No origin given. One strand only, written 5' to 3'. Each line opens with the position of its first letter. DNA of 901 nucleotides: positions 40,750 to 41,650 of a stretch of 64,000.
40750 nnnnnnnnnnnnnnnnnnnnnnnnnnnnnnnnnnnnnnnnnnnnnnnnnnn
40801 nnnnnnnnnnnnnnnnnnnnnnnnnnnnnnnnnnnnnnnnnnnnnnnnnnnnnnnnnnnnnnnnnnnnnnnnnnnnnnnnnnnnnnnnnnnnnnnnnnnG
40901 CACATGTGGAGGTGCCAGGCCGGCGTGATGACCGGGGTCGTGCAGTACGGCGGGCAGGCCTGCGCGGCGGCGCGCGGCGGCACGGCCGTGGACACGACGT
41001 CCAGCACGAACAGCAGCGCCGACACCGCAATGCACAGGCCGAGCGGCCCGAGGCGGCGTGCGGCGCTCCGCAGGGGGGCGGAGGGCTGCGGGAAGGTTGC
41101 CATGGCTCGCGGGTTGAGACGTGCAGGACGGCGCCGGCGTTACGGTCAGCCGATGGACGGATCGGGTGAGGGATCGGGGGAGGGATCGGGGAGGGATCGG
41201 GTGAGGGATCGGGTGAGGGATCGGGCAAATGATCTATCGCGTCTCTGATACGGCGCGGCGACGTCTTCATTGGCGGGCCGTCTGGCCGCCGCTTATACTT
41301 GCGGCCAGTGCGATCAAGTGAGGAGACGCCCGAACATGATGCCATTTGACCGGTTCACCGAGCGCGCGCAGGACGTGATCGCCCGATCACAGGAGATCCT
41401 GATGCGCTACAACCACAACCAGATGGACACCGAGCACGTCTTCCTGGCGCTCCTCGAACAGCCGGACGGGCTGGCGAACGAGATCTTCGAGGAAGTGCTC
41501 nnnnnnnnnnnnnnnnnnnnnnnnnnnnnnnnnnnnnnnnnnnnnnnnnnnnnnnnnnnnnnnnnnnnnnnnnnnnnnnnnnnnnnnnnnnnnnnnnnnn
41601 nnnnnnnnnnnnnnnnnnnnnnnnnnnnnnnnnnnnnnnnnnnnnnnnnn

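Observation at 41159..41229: Second GATC-containing tandem array, (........[T/G]GAG)x6, in the divergent region between clpC and the 976-aa secreted-protein gene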

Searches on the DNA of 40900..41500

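Call 7: search_rna_families(source=window, start=40900, end=41500, threshold=evalue, max_evalue=10)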
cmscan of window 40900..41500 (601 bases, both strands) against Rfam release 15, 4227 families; matches with E-value up to 10: 0.
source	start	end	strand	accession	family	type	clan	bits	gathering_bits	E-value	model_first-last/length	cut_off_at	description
